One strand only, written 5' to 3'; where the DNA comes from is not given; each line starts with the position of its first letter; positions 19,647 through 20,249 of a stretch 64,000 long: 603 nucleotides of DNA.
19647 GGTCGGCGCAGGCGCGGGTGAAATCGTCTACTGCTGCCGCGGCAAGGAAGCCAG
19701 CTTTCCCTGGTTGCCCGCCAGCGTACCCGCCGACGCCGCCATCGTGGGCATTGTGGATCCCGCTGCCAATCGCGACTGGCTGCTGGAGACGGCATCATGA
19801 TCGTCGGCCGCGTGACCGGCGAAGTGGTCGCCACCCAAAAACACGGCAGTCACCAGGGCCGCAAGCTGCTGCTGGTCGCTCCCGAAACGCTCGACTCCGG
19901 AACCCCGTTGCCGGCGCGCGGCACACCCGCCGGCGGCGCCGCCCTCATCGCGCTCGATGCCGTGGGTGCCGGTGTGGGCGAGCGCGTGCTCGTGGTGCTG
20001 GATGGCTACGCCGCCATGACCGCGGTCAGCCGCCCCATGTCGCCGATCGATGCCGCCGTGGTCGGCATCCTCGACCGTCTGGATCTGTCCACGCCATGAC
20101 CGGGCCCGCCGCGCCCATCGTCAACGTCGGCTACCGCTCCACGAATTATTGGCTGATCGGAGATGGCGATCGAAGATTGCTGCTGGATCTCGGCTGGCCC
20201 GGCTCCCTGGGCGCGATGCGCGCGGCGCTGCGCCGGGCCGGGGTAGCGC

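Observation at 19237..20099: Three tandem, divergent BMC-P vertex paralogs against a single BMC-H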

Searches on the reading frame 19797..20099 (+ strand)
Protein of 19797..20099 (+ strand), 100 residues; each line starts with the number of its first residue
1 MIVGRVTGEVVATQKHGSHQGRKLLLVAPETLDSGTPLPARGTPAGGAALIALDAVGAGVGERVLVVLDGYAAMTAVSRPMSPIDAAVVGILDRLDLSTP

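Call 4: search_protein_families(library=pfam, proteins=[window:19797-20099:+], max_evalue=0.01)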
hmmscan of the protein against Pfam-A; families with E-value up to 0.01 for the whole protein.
window:19797-20099:+ (100 aa): 1 family
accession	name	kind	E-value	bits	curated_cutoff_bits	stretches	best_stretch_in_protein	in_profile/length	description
PF03319.19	EutN_CcmL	-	5.5e-22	78.5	25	1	1-93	1-83/83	Ethanolamine utilisation protein EutN/carboxysome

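Call 5: search_protein_families(library=ncbifam, proteins=[window:19797-20099:+], max_evalue=0.01)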
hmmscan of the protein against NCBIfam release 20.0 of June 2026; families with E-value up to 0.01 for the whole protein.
window:19797-20099:+ (100 aa): 4 families
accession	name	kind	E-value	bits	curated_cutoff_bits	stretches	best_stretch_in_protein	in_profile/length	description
NF053795.1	beta_CO2some_L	equivalog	1.9e-14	53.9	125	1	1-97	1-87/99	beta-carboxysome shell vertex protein CcmL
NF011992.0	PRK15448.1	equivalog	5.1e-12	45.8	118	1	3-94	3-84/95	ethanolamine utilization microcompartment protein EutN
TIGR02703.2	carboxysome_A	equivalog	2.7e-06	27.6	120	1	45-94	31-79/81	alpha-carboxysome shell vertex protein CsoS4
TIGR02704.1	carboxysome_B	equivalog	0.00052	20.4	88.9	1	46-94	31-78/80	carboxysome peptide B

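Call 31: search_solved_structures(query=window:19797-20099:+, max_evalue=0.001)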
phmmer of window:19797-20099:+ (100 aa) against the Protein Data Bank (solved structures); distinct sequences matched with E-value up to 0.001: 12.
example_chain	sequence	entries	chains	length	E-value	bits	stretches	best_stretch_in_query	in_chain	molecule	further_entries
5v74_A1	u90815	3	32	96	1.7e-10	44.4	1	1-97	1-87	Ethanolamine utilization protein EutN/carboxysome structural protein Ccml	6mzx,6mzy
4i7a_A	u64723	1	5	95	1.3e-09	41.5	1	1-96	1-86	Ethanolamine utilization protein EutN/carboxysome structural protein Ccml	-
2hd3_A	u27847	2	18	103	7.5e-09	39.1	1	4-95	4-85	Ethanolamine utilization protein eutN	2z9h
4jw0_B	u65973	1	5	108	3e-08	37.2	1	1-97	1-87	Carbon dioxide concentrating mechanism protein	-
4n8x_1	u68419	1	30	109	1.8e-06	31.5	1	2-96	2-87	Carbon dioxide concentrating mechanism protein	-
6owf_C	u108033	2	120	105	2.2e-06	31.2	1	3-96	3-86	Ethanolamine utilization protein EutN/carboxysome structural protein Ccml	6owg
2qw7_A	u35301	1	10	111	6.8e-06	29.6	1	3-98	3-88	Carbon dioxide concentrating mechanism protein ccmL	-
4jvz_A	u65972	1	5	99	1.2e-05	28.8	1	2-95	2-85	Carbon dioxide concentrating mechanism protein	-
5l37_A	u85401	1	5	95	1.6e-05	28.4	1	45-98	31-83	MSM0273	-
4n8f_A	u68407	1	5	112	1.9e-05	28.2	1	2-95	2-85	Carbon dioxide concentrating mechanism protein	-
7wkc_A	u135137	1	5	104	2.6e-05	27.8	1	2-95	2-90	Carboxysome shell vertex protein CcmL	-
6qn1_AA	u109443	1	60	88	0.00088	22.9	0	1-75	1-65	Carbon dioxide concentrating mechanism protein CcmL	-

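Call 44: search_solved_structures(query=A3, max_evalue=0.01)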
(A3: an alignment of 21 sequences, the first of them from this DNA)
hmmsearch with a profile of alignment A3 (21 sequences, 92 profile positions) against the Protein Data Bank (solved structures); distinct sequences matched with E-value up to 0.01: 16.
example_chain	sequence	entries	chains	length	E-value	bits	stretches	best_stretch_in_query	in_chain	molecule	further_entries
4i7a_A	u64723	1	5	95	1.6e-23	86.1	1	1-90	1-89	Ethanolamine utilization protein EutN/carboxysome structural protein Ccml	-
5v74_A1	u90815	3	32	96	2.4e-20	75.9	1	1-88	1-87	Ethanolamine utilization protein EutN/carboxysome structural protein Ccml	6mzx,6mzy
2hd3_A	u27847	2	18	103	1.1e-19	73.8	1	1-86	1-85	Ethanolamine utilization protein eutN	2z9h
4n8x_1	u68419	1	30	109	6.5e-19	71.3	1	1-90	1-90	Carbon dioxide concentrating mechanism protein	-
2qw7_A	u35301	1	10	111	6.7e-19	71.3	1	1-89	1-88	Carbon dioxide concentrating mechanism protein ccmL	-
4jw0_B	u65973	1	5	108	8.3e-18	67.7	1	1-90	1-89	Carbon dioxide concentrating mechanism protein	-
6owf_C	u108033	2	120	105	4.4e-17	65.4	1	1-90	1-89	Ethanolamine utilization protein EutN/carboxysome structural protein Ccml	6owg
4jvz_A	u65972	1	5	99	6.8e-17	64.8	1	1-87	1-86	Carbon dioxide concentrating mechanism protein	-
4n8f_A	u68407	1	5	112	1e-16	64.3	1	1-87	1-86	Carbon dioxide concentrating mechanism protein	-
7wkc_A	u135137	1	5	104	9.5e-16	61.2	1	1-87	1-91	Carboxysome shell vertex protein CcmL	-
6qn1_AA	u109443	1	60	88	3.6e-12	49.7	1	1-57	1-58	Carbon dioxide concentrating mechanism protein CcmL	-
8wxb_2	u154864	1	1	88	7.2e-08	35.9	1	1-87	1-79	Carboxysome shell vertex protein CsoS4A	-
5l37_A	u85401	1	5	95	1.3e-06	31.8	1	1-85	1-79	MSM0273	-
8b0y_A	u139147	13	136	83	1.2e-05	28.8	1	1-85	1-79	Carboxysome shell vertex protein CsoS4A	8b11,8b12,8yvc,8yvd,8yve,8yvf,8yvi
2rcf_A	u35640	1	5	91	1.3e-05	28.6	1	1-85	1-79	Unidentified carboxysome polypeptide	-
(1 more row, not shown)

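Call 69: find_homologous_proteins(query=window:19797-20099:+)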
Query window:19797-20099:+ (100 aa): 930 proteins with E <= 0.001 among 1050 candidates; the best 120 are listed.
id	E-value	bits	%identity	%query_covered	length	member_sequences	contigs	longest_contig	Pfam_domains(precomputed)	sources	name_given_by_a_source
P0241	2.4e-54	199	100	100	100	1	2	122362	PF03319.20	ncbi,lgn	ncbi:MAG: EutN/CcmL family microcompartment protein [Terriglobales bacterium]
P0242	7.4e-39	150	81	98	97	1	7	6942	PF03319.20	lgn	-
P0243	5.6e-38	147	80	97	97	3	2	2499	PF03319.20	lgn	-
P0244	5.6e-37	144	77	99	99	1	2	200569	PF03319.20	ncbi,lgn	ncbi:MAG: EutN/CcmL family microcompartment protein [Terriglobales bacterium]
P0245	3.3e-36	141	78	97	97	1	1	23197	PF03319.20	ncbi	ncbi:MAG: EutN/CcmL family microcompartment protein [Terriglobales bacterium]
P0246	1.2e-35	139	74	98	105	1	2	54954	PF03319.20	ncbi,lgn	ncbi:MAG: EutN/CcmL family microcompartment protein [Terriglobales bacterium]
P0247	1.0e-34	136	78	98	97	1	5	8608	PF03319.20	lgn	-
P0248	3.1e-33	132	76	97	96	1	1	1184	PF03319.20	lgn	-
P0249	3.5e-32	128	76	96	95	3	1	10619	PF03319.20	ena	-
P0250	3.2e-31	125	70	98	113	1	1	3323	PF03319.20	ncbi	ncbi:MAG: EutN/CcmL family microcompartment protein, partial [Terriglobales bacterium]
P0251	4.5e-31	125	68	98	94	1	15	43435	PF03319.20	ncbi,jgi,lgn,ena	ncbi:MAG TPA: EutN/CcmL family microcompartment protein [Terriglobales bacterium]|jgi:ethanolamine u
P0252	5.1e-31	125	74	96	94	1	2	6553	PF03319.20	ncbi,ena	-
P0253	1.6e-30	123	68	98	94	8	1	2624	PF03319.20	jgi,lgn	jgi:ethanolamine utilization protein EutN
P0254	3.5e-30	122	75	93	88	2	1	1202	PF03319.20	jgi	-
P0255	9.6e-30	120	71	96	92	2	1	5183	PF03319.20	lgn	-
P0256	1.0e-29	120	69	98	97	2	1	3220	PF03319.20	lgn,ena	-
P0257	2.3e-29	119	69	98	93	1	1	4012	PF03319.20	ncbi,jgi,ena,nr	ncbi:MAG TPA: EutN/CcmL family microcompartment protein [Terriglobales bacterium]|nr:EutN/CcmL famil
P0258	3.5e-29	119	70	96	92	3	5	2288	PF03319.20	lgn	-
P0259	3.7e-29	119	72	96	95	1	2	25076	PF03319.20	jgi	jgi:ethanolamine utilization protein EutN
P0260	4.1e-29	118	68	87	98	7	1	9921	PF03319.20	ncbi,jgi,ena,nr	ncbi:MAG TPA: EutN/CcmL family microcompartment protein [Terriglobales bacterium]|nr:EutN/CcmL famil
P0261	6.9e-29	118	73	93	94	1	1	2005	PF03319.20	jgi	jgi:ethanolamine utilization protein EutN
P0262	9.5e-29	117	68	98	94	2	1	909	PF03319.20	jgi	-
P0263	1.0e-28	117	72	99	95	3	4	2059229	PF03319.20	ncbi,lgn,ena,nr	ncbi:MAG TPA: EutN/CcmL family microcompartment protein [Terriglobales bacterium]|nr:EutN/CcmL famil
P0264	1.1e-28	117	71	96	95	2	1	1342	PF03319.20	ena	-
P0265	1.2e-28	117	68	98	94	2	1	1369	PF03319.20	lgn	-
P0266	1.8e-28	116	72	98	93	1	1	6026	PF03319.20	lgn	-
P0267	2.6e-28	116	71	96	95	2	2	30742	PF03319.20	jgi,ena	-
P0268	3.1e-28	116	67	98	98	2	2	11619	PF03319.20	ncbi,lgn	ncbi:MAG: EutN/CcmL family microcompartment protein [Terriglobales bacterium]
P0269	6.8e-28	115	68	95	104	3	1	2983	PF03319.20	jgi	-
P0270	9.0e-28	114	69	98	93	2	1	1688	PF03319.20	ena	-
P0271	1.2e-27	114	69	95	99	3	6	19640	PF03319.20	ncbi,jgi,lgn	ncbi:MAG TPA: EutN/CcmL family microcompartment protein [Terriglobales bacterium]|jgi:ethanolamine u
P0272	1.2e-27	114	72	93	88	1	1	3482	PF03319.20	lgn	-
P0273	2.2e-27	113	65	98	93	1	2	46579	PF03319.20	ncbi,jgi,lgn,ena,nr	ncbi:MAG TPA: EutN/CcmL family microcompartment protein [Terriglobales bacterium]|nr:EutN/CcmL famil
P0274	3.5e-27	112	67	96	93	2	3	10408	PF03319.20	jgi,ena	-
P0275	3.5e-27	112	65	97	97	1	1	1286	PF03319.20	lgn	-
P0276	3.8e-27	112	66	99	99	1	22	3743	PF03319.20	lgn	-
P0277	4.2e-27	112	69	95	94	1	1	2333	PF03319.20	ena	-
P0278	9.6e-26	108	63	97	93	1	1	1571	PF03319.20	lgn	-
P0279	1.1e-25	107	67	96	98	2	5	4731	PF03319.20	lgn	-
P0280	1.6e-25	107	62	97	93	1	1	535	PF03319.20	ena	-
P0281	2.3e-25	106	59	97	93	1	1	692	PF03319.20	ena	-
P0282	3.0e-25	106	60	100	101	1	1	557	PF03319.20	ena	-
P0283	6.3e-25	105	60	96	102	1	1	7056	PF03319.20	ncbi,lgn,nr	ncbi:MAG: EutN/CcmL family microcompartment protein [Acidobacteria bacterium]|nr:EutN/CcmL family mi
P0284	1.3e-24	104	61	97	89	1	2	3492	PF03319.20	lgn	-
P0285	1.4e-24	104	57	98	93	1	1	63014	PF03319.20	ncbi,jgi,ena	jgi:ethanolamine utilization protein EutN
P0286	1.4e-24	104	61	98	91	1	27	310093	PF03319.20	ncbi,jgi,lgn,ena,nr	ncbi:MAG TPA: EutN/CcmL family microcompartment protein [Terriglobales bacterium]|nr:EutN/CcmL famil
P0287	1.7e-24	104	59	99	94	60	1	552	PF03319.20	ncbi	-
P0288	1.9e-24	104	61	97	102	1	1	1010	PF03319.20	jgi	jgi:ethanolamine utilization protein EutN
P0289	2.3e-24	103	59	97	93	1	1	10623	PF03319.20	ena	-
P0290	2.8e-24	103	57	98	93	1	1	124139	PF03319.20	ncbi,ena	-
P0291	3.9e-24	103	56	98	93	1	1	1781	PF03319.20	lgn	-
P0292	6.7e-24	102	61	97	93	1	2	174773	PF03319.20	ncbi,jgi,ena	-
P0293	7.6e-24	102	56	98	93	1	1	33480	PF03319.20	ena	-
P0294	9.6e-24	101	56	98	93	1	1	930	PF03319.20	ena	-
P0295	1.1e-23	101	61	97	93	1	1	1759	PF03319.20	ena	-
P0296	1.4e-23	101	56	98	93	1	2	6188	PF03319.20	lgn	-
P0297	2.0e-23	100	57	97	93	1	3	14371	PF03319.20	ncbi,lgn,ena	-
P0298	2.6e-23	100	59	98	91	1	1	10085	PF03319.20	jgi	jgi:ethanolamine utilization protein EutN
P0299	2.7e-23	100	56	98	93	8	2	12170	PF03319.20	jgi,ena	jgi:ethanolamine utilization protein EutN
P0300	3.0e-23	100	59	97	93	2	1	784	PF03319.20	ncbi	-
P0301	3.2e-23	100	60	97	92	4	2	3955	PF03319.20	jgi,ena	-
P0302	3.3e-23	100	56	97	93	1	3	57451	PF03319.20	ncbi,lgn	-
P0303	3.4e-23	100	60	97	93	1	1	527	PF03319.20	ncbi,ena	-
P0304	3.6e-23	99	59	97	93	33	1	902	PF03319.20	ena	-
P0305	3.6e-23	99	59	97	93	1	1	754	PF03319.20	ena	-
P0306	3.7e-23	99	56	98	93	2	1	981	PF03319.20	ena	-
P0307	3.9e-23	99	57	97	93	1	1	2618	PF03319.20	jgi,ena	-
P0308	4.1e-23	99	60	97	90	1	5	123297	PF03319.20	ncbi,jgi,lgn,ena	jgi:ethanolamine utilization protein EutN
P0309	4.1e-23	99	58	97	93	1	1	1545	PF03319.20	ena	-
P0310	4.2e-23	99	56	97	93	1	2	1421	PF03319.20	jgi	jgi:microcompartment protein CcmK/EutM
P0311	4.4e-23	99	57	97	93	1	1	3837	PF03319.20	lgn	-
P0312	4.6e-23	99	56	98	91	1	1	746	PF03319.20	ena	-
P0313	4.6e-23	99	56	98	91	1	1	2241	PF03319.20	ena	-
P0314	4.7e-23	99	57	98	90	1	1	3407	PF03319.20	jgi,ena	-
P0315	4.8e-23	99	58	97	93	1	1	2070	PF03319.20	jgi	jgi:microcompartment protein CcmK/EutM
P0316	5.8e-23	99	56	97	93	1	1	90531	PF03319.20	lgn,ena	-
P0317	5.9e-23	99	56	97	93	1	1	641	PF03319.20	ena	-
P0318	6.3e-23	99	58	97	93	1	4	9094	PF03319.20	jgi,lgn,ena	jgi:microcompartment protein CcmK/EutM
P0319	7.4e-23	98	57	97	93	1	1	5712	PF03319.20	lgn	-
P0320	7.7e-23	98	59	97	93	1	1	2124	PF03319.20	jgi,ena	-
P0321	8.4e-23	98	56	97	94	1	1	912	PF03319.20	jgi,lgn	jgi:microcompartment protein CcmK/EutM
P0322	9.2e-23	98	58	97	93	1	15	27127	PF03319.20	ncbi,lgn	ncbi:MAG: EutN/CcmL family microcompartment protein [Candidatus Acidiferrales bacterium]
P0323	9.6e-23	98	55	91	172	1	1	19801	PF03319.20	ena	-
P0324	9.6e-23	98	56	97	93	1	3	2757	PF03319.20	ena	-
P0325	9.7e-23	98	57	97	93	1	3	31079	PF03319.20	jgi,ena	-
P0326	1.1e-22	98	58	97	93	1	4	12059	PF03319.20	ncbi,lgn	ncbi:MAG: EutN/CcmL family microcompartment protein [Candidatus Acidiferrales bacterium]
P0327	1.1e-22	98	57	97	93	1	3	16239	PF03319.20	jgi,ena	jgi:microcompartment protein CcmK/EutM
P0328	1.3e-22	98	57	97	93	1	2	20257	PF03319.20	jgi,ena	jgi:microcompartment protein CcmK/EutM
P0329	1.3e-22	98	61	98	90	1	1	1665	PF03319.20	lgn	-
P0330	1.4e-22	98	61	97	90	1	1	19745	PF03319.20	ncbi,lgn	ncbi:MAG: EutN/CcmL family microcompartment protein [Terriglobia bacterium]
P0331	1.4e-22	98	57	97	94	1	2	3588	PF03319.20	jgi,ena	jgi:ethanolamine utilization protein EutN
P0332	1.6e-22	97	58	98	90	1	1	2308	PF03319.20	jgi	jgi:ethanolamine utilization protein EutN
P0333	1.6e-22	97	58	97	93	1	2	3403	PF03319.20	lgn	-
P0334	1.6e-22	97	57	98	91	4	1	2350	PF03319.20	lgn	-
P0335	1.8e-22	97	56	97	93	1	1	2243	PF03319.20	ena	-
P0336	1.9e-22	97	58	97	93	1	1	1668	PF03319.20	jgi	jgi:microcompartment protein CcmK/EutM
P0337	2.1e-22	97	57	97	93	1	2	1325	PF03319.20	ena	-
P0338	2.3e-22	97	55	97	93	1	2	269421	PF03319.20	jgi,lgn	jgi:ethanolamine utilization protein EutN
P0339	2.5e-22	97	61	97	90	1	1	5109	PF03319.20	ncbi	-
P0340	3.1e-22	96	56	97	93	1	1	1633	PF03319.20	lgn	-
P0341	3.1e-22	96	59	98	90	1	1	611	PF03319.20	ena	-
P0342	3.2e-22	96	57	97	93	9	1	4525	PF03319.20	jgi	-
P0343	3.2e-22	96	60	97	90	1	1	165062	PF03319.20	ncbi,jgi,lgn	jgi:ethanolamine utilization protein EutN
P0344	3.6e-22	96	58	96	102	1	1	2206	PF03319.20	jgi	-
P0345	3.8e-22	96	55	97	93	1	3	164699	PF03319.20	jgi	jgi:ethanolamine utilization protein EutN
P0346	4.3e-22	96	58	97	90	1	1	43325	PF03319.20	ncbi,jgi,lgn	jgi:ethanolamine utilization protein EutN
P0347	4.3e-22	96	56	97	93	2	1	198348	PF03319.20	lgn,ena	-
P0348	4.7e-22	96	59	97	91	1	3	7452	PF03319.20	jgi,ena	-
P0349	5.6e-22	96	57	97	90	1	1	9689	PF03319.20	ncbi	ncbi:MAG: EutN/CcmL family microcompartment protein [Terriglobia bacterium]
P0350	5.6e-22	96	59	97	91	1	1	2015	PF03319.20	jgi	jgi:ethanolamine utilization protein EutN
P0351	5.9e-22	96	58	97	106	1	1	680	PF03319.20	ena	-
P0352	6.1e-22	96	58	97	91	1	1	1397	PF03319.20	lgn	-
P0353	6.1e-22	95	57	97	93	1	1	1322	PF03319.20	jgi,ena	-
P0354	6.6e-22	95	59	97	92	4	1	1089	PF03319.20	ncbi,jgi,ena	-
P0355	6.6e-22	95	55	97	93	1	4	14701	PF03319.20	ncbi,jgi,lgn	jgi:ethanolamine utilization protein EutN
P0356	6.7e-22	95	55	98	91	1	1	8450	PF03319.20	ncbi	-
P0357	7.3e-22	95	61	97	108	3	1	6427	PF03319.20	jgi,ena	-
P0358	7.5e-22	95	54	97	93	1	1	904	PF03319.20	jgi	jgi:ethanolamine utilization protein EutN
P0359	8.2e-22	95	58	96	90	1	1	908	PF03319.20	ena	-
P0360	8.9e-22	95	59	98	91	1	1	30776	PF03319.20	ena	-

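Call 80: predict_structure(alignment_id=A4)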
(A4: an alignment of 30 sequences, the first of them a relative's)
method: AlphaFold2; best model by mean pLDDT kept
length: 100 residues; sequences in the alignment: 30
mean_pLDDT: 82.5   pTM: 0.75
mean pLDDT of the five models: 82.5, 82.0, 80.8, 80.5, 65.5
residues with pLDDT >= 90: 47; 70-90: 29; 50-70: 24; < 50: 0
segments of 3 or more residues with pLDDT < 50: none
pLDDT, mean of each block of 10 residues (from residue 1): 91 65 89 65 65 93 93 91 91 81
secondary structure, 60 per line:
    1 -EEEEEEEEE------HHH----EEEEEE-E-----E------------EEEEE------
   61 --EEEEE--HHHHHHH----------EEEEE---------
elements in order: E2-10 E24-29 E50-54 E63-67 H70-76 E87-91

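Call 83: fold_search(model_id=the predicted structure, library=pdb)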
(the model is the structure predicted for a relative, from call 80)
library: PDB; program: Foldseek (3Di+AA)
matches with E <= 10: 248; with E <= 0.001: 47
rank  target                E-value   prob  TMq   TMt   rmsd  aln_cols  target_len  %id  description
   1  4jw0_B                4.6e-07  1.00  0.74  0.76   2.8        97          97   38  Structure of Gloeobacter violaceus CcmL (released 2013-09-04)
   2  4jw0_A                5.1e-07  1.00  0.73  0.77   2.8        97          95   38  Structure of Gloeobacter violaceus CcmL (released 2013-09-04)
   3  2hd3_A                6.9e-07  1.00  0.74  0.76   2.1        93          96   36  Crystal Structure of the Ethanolamine Utilization Protein EutN from Escherichia coli, NESG Target ER316 (released 2006-08-15)
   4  4i7a_D                7.8e-07  1.00  0.73  0.83   3.2       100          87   39  GrpN pentameric microcompartment shell protein from Rhodospirillum rubrum (released 2013-05-01)
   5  4i7a_A                1.2e-06  1.00  0.72  0.85   3.2        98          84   40  GrpN pentameric microcompartment shell protein from Rhodospirillum rubrum (released 2013-05-01)
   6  2hd3_K                2.0e-06  1.00  0.74  0.77   3.1        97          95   36  Crystal Structure of the Ethanolamine Utilization Protein EutN from Escherichia coli, NESG Target ER316 (released 2006-08-15)
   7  4i7a_B                2.2e-06  1.00  0.69  0.83   3.3        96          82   41  GrpN pentameric microcompartment shell protein from Rhodospirillum rubrum (released 2013-05-01)
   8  4n8x_E                2.2e-06  1.00  0.73  0.75   2.9        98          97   37  The structure of Nostoc sp. PCC 7120 CcmL (released 2014-03-12)
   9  4n8x_4                2.5e-06  1.00  0.74  0.75   2.9        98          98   37  The structure of Nostoc sp. PCC 7120 CcmL (released 2014-03-12)
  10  4jvz_C                3.0e-06  1.00  0.74  0.76   2.7        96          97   38  Structure of Thermosynechococcus elongatus CcmL (released 2013-09-04)
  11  4jvz_B                3.2e-06  1.00  0.74  0.79   2.6        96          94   38  Structure of Thermosynechococcus elongatus CcmL (released 2013-09-04)
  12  2hd3_B                3.4e-06  1.00  0.75  0.77   2.9        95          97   36  Crystal Structure of the Ethanolamine Utilization Protein EutN from Escherichia coli, NESG Target ER316 (released 2006-08-15)
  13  2qw7_H                3.4e-06  1.00  0.75  0.76   2.7        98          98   38  Carboxysome Subunit, CcmL (released 2008-03-04)
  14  6owf_0                3.6e-06  1.00  0.74  0.77   2.8        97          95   39  Structure of a synthetic beta-carboxysome shell, T=3 (released 2019-09-25)
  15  2qw7_C                4.0e-06  1.00  0.76  0.80   2.4        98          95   38  Carboxysome Subunit, CcmL (released 2008-03-04)
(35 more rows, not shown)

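Call 101: find_encoding_contigs(protein=P0263, flank=7000, max_places=3)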
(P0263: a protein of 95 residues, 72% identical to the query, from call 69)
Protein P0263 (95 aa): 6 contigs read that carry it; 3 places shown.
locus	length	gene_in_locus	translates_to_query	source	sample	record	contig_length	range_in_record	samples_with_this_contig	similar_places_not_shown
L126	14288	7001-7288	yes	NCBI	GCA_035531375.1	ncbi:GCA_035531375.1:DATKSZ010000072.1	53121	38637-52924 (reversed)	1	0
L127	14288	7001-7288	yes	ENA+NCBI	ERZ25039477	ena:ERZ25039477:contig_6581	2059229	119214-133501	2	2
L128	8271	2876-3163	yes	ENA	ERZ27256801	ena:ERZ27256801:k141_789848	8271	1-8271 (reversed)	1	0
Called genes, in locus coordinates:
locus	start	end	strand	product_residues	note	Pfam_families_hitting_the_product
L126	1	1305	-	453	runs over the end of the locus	PF05496:RuvB_N, PF00158:Sigma54_activat (faint), PF13173:AAA_14 (weak), PF20720:nSTAND3 (weak), PF00004:AAA, PF07728:AAA_5 (weak), PF16193:AAA_assoc_2, PF12002:MgsA_C, +2 more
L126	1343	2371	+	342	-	PF00561:Abhydrolase_1, PF12146:Hydrolase_4 (weak), PF12697:Abhydrolase_6 (weak)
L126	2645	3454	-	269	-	PF00588:SpoU_methylase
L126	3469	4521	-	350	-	PF02547:Queuosine_synth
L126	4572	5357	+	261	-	PF00596:Aldolase_II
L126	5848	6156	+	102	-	PF00936:BMC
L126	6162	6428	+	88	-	PF03319:EutN_CcmL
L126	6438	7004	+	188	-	PF03319:EutN_CcmL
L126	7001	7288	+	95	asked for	PF03319:EutN_CcmL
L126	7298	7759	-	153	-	PF04519:Bactofilin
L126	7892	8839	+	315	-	PF00586:AIRS, PF02769:AIRS_C (weak)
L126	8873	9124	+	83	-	PF04014:MazE_antitoxin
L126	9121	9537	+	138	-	PF01850:PIN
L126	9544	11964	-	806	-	-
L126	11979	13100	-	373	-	PF06271:RDD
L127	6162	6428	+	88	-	PF03319:EutN_CcmL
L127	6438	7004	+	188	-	PF03319:EutN_CcmL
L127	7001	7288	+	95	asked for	PF03319:EutN_CcmL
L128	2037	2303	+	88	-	PF03319:EutN_CcmL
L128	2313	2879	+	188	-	PF03319:EutN_CcmL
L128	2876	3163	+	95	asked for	PF03319:EutN_CcmL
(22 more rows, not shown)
